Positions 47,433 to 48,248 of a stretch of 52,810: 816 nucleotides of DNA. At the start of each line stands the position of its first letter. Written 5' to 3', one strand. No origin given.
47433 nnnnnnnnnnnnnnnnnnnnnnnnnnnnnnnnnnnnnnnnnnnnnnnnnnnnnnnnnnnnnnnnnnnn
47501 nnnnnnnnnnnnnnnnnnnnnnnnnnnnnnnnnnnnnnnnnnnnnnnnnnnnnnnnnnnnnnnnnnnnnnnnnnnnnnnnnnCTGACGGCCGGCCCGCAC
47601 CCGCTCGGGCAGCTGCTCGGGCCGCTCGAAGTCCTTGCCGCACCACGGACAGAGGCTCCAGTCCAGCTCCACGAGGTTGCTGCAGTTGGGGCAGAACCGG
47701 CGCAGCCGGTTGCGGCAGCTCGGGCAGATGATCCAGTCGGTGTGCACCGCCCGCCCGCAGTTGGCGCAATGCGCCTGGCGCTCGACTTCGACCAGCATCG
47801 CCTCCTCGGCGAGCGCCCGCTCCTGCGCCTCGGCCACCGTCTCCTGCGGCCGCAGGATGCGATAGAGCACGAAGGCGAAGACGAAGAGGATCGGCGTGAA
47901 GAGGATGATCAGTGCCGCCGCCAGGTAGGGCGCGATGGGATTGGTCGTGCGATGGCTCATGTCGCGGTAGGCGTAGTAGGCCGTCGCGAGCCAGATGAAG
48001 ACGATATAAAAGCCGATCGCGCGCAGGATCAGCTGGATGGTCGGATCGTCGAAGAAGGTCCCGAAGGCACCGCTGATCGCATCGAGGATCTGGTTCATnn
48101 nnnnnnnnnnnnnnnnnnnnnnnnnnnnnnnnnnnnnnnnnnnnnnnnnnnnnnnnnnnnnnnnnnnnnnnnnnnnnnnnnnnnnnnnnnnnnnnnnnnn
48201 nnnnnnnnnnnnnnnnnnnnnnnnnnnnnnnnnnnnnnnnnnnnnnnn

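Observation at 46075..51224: Coupled array of three zinc-ribbon proteins, a polytopic membrane protein, a small soluble protein and a CPBP protease between guaA and radC-mreBC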

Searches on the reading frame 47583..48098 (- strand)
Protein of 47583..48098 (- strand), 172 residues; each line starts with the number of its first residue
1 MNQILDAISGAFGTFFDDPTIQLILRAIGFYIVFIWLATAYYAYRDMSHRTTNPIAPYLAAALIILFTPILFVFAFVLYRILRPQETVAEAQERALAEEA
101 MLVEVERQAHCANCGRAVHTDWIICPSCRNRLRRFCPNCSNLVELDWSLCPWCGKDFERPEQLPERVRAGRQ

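Call 18: find_homologous_proteins(query=window:47583-48098:-)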
Query seq(172 aa) (172 aa): 2348 proteins with E <= 0.001 among 2428 candidates; the best 120 are listed.
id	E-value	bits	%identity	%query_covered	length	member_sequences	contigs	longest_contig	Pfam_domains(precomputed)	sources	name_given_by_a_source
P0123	4.3e-109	380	96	99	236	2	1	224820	PF12773.14,PF17032.11,PF13248.12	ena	-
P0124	2.8e-105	367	92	99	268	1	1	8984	PF12773.14,PF17032.11,PF13248.12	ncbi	-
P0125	5.0e-102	357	88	99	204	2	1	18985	PF12773.14,PF17032.11,PF13248.12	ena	-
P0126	9.2e-89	314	80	98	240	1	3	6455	PF12773.14,PF17032.11,PF13248.12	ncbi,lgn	-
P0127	5.3e-85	301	77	98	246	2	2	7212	PF13240.12,PF12773.14,PF17032.11,PF13248.12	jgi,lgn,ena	jgi:RNA polymerase subunit RPABC4/transcription elongation factor Spt4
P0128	2.3e-84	299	77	95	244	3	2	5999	PF13240.12,PF12773.14,PF17032.11,PF13248.12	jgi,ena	-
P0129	3.9e-84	299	78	96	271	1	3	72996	PF12773.14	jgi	jgi:RNA polymerase subunit RPABC4/transcription elongation factor Spt4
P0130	4.0e-84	299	78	96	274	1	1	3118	PF12773.14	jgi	jgi:RNA polymerase subunit RPABC4/transcription elongation factor Spt4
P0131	4.4e-84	298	78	96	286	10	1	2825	PF12773.14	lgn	-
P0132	5.5e-84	298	77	95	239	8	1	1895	PF13240.12,PF12773.14,PF17032.11,PF13248.12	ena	-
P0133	2.1e-82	293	77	96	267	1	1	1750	PF12773.14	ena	-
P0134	2.3e-82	293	76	96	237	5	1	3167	PF12773.14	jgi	jgi:RNA polymerase subunit RPABC4/transcription elongation factor Spt4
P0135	3.4e-82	292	76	96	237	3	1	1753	PF12773.14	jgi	jgi:RNA polymerase subunit RPABC4/transcription elongation factor Spt4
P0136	4.2e-82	292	76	96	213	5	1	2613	PF12773.14,PF17032.11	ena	-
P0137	6.1e-82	291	76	96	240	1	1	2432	PF12773.14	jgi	jgi:RNA polymerase subunit RPABC4/transcription elongation factor Spt4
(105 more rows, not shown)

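Call 24: find_related_loci(query=A3, collection=genome_contigs, flank=10000)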
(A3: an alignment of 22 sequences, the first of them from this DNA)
Query A3 (172 aa) in genome_contigs; peptide patterns used: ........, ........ (x = any residue, [..] = any of these).
409 stretches matched a pattern; 139 encode a relative of the query (tblastn E <= 1e-3); the best 80 are kept; 80 distinct loci.
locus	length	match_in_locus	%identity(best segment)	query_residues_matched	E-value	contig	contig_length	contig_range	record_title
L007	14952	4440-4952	98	1-171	2e-116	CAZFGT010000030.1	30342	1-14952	MAG TPA_asm: uncultured Anaerolineaceae bacterium isolate binchicken_co54_373 genome assembly, contig: NODE_2529_length_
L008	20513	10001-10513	98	1-171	2e-116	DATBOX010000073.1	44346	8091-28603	MAG TPA_asm: Candidatus Limnocylindrales bacterium isolate SMAG_U4062 k141_705958, whole genome shotgun sequence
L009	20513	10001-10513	96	1-171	2e-114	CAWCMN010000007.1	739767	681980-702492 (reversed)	MAG: uncultured Chloroflexia bacterium isolate MFD05502.bin.1.37 genome assembly, contig: contig_4183, whole genome shot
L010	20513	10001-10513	98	1-171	4e-116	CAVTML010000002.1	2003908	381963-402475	MAG: uncultured Chloroflexia bacterium isolate MFD06435.bin.2.140 genome assembly, contig: contig_19171, whole genome sh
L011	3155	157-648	76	1-164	4e-89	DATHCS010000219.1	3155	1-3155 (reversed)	MAG TPA_asm: Candidatus Dormiibacterota bacterium isolate SMAG_U12373 k141_317555, whole genome shotgun sequence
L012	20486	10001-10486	76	2-163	1e-84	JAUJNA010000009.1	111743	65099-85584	MAG: Chloroflexota bacterium isolate YX2bin14 opera_contig_371, whole genome shotgun sequence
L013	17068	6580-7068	77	1-163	2e-83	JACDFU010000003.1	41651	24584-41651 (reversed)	MAG: Chloroflexi bacterium isolate MGR_bin394 SD2906_NODE_61_length_41651_cov_1.292795, whole genome shotgun sequence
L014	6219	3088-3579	73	2-165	3e-82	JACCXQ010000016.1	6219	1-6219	MAG: Chloroflexota bacterium isolate MGR_bin182 SD2897-2912_k127_6029244, whole genome shotgun sequence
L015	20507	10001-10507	71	1-169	9e-82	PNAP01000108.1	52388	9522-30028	MAG: Chloroflexi bacterium isolate palsa_1032 73.20110800_P1D.67_contig_8710, whole genome shotgun sequence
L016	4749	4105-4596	74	2-165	8e-82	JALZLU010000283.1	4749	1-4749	MAG: Chloroflexota bacterium isolate MSU bin41 SD1457-59_k127_717152, whole genome shotgun sequence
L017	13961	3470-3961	74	2-165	2e-81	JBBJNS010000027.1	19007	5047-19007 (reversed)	MAG: Candidatus Limnocylindrales bacterium isolate RDP_SRG_33 NODE_1086_length_19007_cov_8.806300, whole genome shotgun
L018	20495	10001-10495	72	1-165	3e-81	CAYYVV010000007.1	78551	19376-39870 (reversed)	MAG TPA_asm: uncultured Anaerolineaceae bacterium isolate binchicken_co54_371 genome assembly, contig: NODE_449_length_7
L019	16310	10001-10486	70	2-163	4e-81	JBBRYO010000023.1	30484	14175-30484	MAG: Candidatus Limnocylindrales bacterium isolate La5_metabat2.116 La5_metabat2.116_K_690020_L_30484_cov_49.5019, whole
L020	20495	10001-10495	70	1-165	3e-81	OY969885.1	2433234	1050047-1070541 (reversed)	MAG: uncultured Chloroflexia bacterium isolate MFD01275.bin.c.5 genome assembly, chromosome: 1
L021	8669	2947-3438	73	2-165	5e-81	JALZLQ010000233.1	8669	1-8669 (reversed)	MAG: Chloroflexota bacterium isolate MSU bin37 SD1457-59_k127_78192, whole genome shotgun sequence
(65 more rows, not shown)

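Call 60: search_protein_representatives(alignment_id=A3)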
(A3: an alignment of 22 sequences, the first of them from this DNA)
Query: 22 sequences, 218 profile positions. Proteins with E-value up to 0.001 (for the whole library): 2560; up to 1e-10: 934; up to 1e-30: 186. The best 150 are listed.
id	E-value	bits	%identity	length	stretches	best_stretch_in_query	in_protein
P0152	3.6e-105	366.5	-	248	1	3-209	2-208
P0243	2.2e-101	354.1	-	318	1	2-197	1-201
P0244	1.5e-91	321.9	-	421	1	25-174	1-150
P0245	7.2e-82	290.3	-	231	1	2-198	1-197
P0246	2.5e-81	288.6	-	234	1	2-202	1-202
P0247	4.6e-81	287.7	-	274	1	1-206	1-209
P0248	7.1e-81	287.1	-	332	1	2-204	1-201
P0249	1.2e-78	279.7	-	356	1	2-205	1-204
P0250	2.2e-78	278.9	-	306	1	2-183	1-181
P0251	1.6e-76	272.8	-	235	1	2-207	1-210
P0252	1.6e-76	272.8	-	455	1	2-168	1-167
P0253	2.8e-76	272.0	-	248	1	6-209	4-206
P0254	3.4e-75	268.5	-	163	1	1-129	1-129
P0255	3.1e-74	265.4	-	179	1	29-174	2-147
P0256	7.1e-71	254.4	-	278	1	2-179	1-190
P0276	4.5e-54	199.4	-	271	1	2-212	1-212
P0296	1.9e-44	168.0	-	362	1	2-178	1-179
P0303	1.4e-42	161.8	-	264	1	2-177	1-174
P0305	3.6e-42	160.5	-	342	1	3-184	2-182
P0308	8.4e-42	159.3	-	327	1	2-175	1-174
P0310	1.2e-41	158.9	-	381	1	5-197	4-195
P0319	1.6e-40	155.2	-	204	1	2-184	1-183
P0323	2.3e-39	151.4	-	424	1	4-190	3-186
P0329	1.2e-38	149.0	-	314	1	2-160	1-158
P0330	1.5e-38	148.7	-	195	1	2-187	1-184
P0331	2.2e-38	148.1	-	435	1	5-194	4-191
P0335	1.2e-37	145.8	-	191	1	2-181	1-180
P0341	2.0e-37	145.0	-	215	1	5-178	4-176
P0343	3.5e-37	144.2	-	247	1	2-184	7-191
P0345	9.4e-37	142.8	-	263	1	21-202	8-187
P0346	1.7e-36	141.9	-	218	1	7-162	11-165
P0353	3.4e-35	137.7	-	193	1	2-182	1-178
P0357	9.4e-35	136.3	-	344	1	2-171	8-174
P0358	9.6e-35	136.2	-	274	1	24-201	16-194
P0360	1.6e-34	135.5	-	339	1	4-179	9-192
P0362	2.2e-34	135.1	-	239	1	21-204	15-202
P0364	3.5e-34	134.4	-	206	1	21-198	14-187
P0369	6.6e-34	133.5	-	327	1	27-206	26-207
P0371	9.2e-34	133.0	-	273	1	21-188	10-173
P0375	2.2e-33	131.8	-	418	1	4-207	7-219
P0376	2.7e-33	131.5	-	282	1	24-191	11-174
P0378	3.6e-33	131.1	-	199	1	3-171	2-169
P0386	6.7e-33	130.2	-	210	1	25-188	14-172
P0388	7.1e-33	130.1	-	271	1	22-203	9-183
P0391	1.0e-32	129.6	-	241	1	24-203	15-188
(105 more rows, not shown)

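Call 61: list_cluster_members(proteins=[P0345, P0358, P0362, P0364, P0369, P0371, P0376, P0386, P0388, P0391])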
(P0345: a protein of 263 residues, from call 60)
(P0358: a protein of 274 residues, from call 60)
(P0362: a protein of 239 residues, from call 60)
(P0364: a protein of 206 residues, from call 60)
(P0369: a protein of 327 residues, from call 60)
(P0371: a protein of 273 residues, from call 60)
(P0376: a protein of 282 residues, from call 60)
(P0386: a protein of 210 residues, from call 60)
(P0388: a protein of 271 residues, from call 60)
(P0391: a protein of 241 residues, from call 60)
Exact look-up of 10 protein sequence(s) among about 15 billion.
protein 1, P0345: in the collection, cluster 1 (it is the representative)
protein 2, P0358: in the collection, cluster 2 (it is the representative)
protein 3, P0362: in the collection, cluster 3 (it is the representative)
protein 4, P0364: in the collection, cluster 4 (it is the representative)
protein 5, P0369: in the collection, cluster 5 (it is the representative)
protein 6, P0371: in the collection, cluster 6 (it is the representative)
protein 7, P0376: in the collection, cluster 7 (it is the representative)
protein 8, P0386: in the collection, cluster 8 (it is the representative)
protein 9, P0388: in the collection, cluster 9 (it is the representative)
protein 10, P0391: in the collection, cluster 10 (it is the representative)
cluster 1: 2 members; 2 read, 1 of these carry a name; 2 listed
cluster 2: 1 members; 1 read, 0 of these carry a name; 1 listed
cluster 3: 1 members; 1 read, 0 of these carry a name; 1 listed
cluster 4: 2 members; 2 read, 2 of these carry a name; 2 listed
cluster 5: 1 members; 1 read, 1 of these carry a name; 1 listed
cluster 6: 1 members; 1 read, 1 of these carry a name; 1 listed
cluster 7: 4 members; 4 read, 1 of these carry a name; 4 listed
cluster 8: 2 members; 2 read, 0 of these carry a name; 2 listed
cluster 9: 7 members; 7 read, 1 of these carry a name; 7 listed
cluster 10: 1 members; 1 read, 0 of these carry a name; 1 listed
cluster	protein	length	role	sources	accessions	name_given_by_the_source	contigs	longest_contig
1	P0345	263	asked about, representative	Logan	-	-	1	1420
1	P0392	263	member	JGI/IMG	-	RNA polymerase subunit RPABC4/transcription elongation factor Spt4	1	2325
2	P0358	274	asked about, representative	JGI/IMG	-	-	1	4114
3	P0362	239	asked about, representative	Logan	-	-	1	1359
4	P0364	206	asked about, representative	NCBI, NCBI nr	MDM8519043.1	zinc ribbon domain-containing protein [Anaerolineales bacterium HSG6]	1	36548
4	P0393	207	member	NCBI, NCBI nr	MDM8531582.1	zinc ribbon domain-containing protein [Anaerolineales bacterium HSG25]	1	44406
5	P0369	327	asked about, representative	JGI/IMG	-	RNA polymerase subunit RPABC4/transcription elongation factor Spt4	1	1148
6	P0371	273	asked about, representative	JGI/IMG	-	RNA polymerase subunit RPABC4/transcription elongation factor Spt4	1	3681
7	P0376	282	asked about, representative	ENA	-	-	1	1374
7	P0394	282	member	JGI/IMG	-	RNA polymerase subunit RPABC4/transcription elongation factor Spt4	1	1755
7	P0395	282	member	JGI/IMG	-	-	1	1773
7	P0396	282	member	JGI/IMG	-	-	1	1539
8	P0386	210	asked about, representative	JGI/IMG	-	-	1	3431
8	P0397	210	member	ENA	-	-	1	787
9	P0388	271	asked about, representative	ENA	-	-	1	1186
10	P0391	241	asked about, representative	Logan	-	-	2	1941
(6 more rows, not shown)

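Call 62: find_encoding_contigs(protein=P0364, flank=10000, max_places=2)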
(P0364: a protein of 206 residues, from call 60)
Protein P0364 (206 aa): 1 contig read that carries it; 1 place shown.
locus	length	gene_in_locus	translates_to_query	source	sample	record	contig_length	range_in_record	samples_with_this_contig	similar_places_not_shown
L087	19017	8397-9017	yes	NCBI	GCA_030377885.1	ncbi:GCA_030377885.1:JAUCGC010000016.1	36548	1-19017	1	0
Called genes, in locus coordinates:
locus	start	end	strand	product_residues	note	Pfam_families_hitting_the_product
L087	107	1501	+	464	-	PF05201:GlutR_N, PF01488:Shikimate_DH, PF13241:NAD_binding_7 (faint), PF03435:Sacchrp_dh_NADP (faint), PF03807:F420_oxidored, PF00745:GlutR_dimer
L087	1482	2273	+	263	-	PF00702:Hydrolase, PF13344:Hydrolase_6, PF13419:HAD_2 (weak), PF13242:Hydrolase_like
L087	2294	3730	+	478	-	PF00005:ABC_tran, PF14524:Wzt_C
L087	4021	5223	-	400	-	PF00195:Chal_sti_synt_N, PF08392:FAE1_CUT1_RppA, PF02797:Chal_sti_synt_C, PF08541:ACP_syn_III_C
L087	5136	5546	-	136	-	PF05635:23S_rRNA_IVP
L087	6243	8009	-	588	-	PF02628:COX15-CtaA (weak), PF01040:UbiA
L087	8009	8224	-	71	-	-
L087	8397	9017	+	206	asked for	PF12773:DZR (weak)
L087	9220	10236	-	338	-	PF08545:ACP_syn_III, PF08541:ACP_syn_III_C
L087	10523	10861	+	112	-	-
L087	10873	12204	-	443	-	PF08239:SH3_3 (weak)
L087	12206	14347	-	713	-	PF09371:Tex_N, PF22706:Tex_central_region, PF16921:Tex_YqgF, PF14639:YqgF, PF14635:HHH_7 (weak), PF12836:HHH_3, PF17674:HHH_9, PF00575:S1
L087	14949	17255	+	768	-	PF13469:Sulfotransfer_3, PF04989:RMNT_CmcI (weak), PF13578:Methyltransf_24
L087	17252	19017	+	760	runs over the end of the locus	PF00535:Glycos_transf_2, PF10111:Glyco_tranf_2_2 (faint), PF13506:Glyco_transf_21 (faint), PF13641:Glyco_tranf_2_3, PF13632:Glyco_trans_2_3 (weak), PF13439:Glyco_transf_4 (weak), PF00534:Glycos_transf_1, PF13692:Glyco_trans_1_4, +1 more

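Call 65: list_cluster_members(proteins=[P0296, P0305, P0308, P0310, P0323, P0329, P0331, P0357, P0360, P0375])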
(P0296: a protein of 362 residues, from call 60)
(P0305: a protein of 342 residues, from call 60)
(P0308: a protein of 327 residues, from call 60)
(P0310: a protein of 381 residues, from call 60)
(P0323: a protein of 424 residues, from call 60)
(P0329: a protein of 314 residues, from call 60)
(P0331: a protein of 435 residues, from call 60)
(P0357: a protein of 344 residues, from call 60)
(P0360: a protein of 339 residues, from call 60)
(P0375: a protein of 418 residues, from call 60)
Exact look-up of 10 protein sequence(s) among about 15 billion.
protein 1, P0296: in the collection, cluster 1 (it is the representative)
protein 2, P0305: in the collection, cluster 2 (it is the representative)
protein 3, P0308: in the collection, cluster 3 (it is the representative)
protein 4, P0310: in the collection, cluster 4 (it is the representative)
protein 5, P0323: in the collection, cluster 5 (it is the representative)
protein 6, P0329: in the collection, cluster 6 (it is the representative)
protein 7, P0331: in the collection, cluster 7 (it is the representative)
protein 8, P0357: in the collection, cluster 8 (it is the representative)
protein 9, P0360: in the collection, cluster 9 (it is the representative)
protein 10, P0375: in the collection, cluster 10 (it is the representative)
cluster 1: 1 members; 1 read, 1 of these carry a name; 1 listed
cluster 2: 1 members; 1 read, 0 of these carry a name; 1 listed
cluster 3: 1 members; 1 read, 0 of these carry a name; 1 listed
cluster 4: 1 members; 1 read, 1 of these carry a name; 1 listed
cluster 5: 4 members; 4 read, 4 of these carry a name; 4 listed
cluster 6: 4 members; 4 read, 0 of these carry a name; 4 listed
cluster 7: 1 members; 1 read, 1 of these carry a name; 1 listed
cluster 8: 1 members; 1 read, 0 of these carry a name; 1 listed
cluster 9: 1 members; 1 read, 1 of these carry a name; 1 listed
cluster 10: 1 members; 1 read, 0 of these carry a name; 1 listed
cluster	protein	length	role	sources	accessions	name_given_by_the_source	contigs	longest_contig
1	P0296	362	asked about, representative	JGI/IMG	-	hypothetical protein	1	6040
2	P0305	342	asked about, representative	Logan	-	-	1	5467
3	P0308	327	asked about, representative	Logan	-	-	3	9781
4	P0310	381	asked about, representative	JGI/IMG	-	hypothetical protein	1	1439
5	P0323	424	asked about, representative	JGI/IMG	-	hypothetical protein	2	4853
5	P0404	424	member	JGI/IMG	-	hypothetical protein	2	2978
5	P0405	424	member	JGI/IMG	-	hypothetical protein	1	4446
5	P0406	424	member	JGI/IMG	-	hypothetical protein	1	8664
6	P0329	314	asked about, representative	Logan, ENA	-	-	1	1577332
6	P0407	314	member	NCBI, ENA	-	-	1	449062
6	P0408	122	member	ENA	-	-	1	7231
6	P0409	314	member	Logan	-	-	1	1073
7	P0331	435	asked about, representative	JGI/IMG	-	hypothetical protein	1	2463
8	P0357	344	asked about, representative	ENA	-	-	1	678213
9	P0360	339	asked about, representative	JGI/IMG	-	hypothetical protein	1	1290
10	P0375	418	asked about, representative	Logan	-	-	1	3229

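Call 66: list_cluster_members(proteins=[P0276, P0303, P0335, P0341, P0346, P0378, P0319, P0330, P0343, P0353])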
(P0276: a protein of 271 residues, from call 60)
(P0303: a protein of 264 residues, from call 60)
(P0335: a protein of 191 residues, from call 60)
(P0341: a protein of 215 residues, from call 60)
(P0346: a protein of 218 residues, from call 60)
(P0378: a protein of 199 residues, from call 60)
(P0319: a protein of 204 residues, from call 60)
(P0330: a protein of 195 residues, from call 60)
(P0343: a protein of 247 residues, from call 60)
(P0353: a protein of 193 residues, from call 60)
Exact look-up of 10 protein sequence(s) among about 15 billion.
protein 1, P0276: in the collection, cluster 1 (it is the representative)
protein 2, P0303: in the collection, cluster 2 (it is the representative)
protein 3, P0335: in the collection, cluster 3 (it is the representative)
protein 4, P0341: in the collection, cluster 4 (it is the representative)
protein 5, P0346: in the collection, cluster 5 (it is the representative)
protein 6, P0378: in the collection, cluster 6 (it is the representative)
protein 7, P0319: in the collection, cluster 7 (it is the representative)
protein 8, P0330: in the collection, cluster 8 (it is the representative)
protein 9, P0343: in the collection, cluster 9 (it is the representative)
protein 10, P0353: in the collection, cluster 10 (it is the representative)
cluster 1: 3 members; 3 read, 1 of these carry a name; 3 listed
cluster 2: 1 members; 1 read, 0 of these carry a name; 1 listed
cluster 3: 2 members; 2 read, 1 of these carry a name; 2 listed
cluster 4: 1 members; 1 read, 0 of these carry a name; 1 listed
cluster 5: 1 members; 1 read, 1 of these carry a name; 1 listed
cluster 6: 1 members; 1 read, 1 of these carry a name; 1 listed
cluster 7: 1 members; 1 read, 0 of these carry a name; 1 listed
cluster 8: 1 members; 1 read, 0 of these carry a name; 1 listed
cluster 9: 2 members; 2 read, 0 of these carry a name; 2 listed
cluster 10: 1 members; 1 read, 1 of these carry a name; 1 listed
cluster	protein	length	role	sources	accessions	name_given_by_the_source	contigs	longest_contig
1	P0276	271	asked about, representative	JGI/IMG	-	-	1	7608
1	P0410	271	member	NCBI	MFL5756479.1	MAG: double zinc ribbon domain-containing protein [Chloroflexota bacterium]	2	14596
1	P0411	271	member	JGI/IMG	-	-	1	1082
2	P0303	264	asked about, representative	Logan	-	-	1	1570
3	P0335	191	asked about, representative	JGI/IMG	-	hypothetical protein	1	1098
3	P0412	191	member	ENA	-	-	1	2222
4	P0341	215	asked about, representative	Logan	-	-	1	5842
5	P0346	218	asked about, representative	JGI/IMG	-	RNA polymerase subunit RPABC4/transcription elongation factor Spt4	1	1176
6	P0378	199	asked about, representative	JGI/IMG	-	hypothetical protein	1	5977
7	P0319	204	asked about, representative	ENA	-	-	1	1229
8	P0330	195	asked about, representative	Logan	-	-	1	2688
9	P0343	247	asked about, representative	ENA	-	-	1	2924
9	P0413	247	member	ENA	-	-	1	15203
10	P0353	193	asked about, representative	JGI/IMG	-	hypothetical protein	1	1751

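Call 67: find_encoding_contigs(protein=P0329, flank=8000, max_places=1)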
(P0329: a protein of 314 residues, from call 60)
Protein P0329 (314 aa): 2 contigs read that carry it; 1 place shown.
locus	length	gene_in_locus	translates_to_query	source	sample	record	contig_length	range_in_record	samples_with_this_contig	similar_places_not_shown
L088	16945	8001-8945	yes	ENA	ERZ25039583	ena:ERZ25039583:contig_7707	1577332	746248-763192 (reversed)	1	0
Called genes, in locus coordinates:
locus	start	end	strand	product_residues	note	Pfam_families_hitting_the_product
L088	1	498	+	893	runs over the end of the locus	PF28598:PDH_E1_N, PF00456:Transketolase_N, PF17831:PDH_E1_M, PF22613:Transketolase_C_1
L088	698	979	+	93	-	PF04226:Transgly_assoc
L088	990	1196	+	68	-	-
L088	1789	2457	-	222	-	PF00512:HisKA, PF02518:HATPase_c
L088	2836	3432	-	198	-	PF01061:ABC2_membrane, PF12698:ABC2_membrane_3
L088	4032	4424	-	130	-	-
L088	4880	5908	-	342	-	-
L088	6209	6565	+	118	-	-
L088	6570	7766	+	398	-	-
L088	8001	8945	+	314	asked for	PF13248:Zn_ribbon_3 (faint), PF12773:DZR (weak)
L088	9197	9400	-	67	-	-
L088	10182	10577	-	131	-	-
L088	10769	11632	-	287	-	PF04226:Transgly_assoc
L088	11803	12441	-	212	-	PF02518:HATPase_c, PF00072:Response_reg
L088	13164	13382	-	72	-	-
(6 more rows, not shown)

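Call 68: find_encoding_contigs(protein=P0357, flank=8000, max_places=1)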
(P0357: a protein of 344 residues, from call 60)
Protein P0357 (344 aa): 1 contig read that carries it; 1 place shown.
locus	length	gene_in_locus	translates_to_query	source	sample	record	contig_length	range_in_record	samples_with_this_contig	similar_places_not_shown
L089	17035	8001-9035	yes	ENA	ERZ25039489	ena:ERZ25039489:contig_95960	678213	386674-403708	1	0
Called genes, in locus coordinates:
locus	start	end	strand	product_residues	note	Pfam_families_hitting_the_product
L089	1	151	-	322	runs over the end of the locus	-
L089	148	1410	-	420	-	-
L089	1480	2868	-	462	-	-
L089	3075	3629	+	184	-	PF00072:Response_reg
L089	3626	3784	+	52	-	-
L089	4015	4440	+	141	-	PF00072:Response_reg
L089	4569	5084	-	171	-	PF21805:Imm5_like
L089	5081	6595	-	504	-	PF17862:AAA_lid_3, PF01434:Peptidase_M41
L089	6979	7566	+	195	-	-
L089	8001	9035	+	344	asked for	PF12773:DZR (weak)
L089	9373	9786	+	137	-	-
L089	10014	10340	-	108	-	-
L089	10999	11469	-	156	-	-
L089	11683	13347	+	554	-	PF00128:Alpha-amylase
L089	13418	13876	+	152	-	-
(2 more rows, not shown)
